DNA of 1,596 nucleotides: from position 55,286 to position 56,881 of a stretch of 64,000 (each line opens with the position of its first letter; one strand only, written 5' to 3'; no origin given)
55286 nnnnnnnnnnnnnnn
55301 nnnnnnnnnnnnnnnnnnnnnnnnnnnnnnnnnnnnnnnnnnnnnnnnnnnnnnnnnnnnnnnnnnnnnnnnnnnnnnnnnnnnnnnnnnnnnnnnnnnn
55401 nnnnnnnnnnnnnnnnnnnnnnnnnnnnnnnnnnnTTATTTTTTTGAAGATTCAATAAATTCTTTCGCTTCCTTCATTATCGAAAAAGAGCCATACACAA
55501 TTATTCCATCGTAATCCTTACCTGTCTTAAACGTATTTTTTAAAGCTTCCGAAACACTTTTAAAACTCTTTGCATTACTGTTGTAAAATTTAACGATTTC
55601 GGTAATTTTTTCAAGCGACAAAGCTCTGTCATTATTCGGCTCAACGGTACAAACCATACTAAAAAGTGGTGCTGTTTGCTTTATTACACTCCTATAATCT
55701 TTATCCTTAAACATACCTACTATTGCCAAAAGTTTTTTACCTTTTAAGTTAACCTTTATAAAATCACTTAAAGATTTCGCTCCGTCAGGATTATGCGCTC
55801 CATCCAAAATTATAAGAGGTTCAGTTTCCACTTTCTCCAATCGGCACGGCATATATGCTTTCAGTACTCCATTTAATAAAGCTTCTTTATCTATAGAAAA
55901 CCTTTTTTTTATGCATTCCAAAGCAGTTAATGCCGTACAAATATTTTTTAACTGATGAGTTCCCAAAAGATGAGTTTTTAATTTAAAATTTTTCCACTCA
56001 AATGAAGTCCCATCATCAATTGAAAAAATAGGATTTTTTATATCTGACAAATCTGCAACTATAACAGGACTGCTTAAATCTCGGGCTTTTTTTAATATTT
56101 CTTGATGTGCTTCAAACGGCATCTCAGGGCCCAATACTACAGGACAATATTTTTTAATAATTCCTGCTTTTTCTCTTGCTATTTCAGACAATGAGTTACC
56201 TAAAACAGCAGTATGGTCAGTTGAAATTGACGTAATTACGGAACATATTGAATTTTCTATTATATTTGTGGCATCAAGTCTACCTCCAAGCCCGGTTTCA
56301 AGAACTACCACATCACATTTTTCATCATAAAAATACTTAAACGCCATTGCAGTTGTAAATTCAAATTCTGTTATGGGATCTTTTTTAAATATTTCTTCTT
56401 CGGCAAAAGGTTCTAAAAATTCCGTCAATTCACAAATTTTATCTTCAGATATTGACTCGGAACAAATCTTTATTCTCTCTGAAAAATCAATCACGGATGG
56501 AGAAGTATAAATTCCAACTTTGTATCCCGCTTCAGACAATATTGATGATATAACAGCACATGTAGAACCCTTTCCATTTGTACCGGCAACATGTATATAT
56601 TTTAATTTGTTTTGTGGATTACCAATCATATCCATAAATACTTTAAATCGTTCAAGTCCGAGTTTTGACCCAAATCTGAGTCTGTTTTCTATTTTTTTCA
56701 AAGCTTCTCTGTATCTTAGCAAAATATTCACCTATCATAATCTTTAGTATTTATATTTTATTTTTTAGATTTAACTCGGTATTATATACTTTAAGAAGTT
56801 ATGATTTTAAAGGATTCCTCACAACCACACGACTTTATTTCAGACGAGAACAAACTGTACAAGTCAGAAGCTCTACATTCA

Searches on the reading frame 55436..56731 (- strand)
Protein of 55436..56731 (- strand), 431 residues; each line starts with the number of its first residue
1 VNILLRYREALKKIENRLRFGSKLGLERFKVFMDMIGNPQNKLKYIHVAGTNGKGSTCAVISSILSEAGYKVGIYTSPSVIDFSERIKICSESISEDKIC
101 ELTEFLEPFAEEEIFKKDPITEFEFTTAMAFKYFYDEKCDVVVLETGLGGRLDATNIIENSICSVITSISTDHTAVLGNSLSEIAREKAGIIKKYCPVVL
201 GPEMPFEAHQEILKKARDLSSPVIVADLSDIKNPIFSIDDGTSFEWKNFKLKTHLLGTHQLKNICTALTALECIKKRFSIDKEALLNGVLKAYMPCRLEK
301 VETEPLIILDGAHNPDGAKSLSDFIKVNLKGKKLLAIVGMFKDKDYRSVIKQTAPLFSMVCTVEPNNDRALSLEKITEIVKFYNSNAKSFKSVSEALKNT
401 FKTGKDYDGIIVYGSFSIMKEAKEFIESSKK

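Call 76: search_protein_families(library=pfam, proteins=[window:55436-56731:-], max_evalue=0.0001)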
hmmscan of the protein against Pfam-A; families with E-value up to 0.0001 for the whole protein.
window:55436-56731:- (431 aa): 2 families
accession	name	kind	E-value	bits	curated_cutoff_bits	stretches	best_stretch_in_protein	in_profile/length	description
PF02875.26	Mur_ligase_C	-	2.6e-14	54.6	28.4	1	297-416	2-127/127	Mur ligase, glutamate ligase domain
PF08245.18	Mur_ligase_M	-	9.7e-12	45.7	24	1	48-270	1-199/200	Mur ligase middle domain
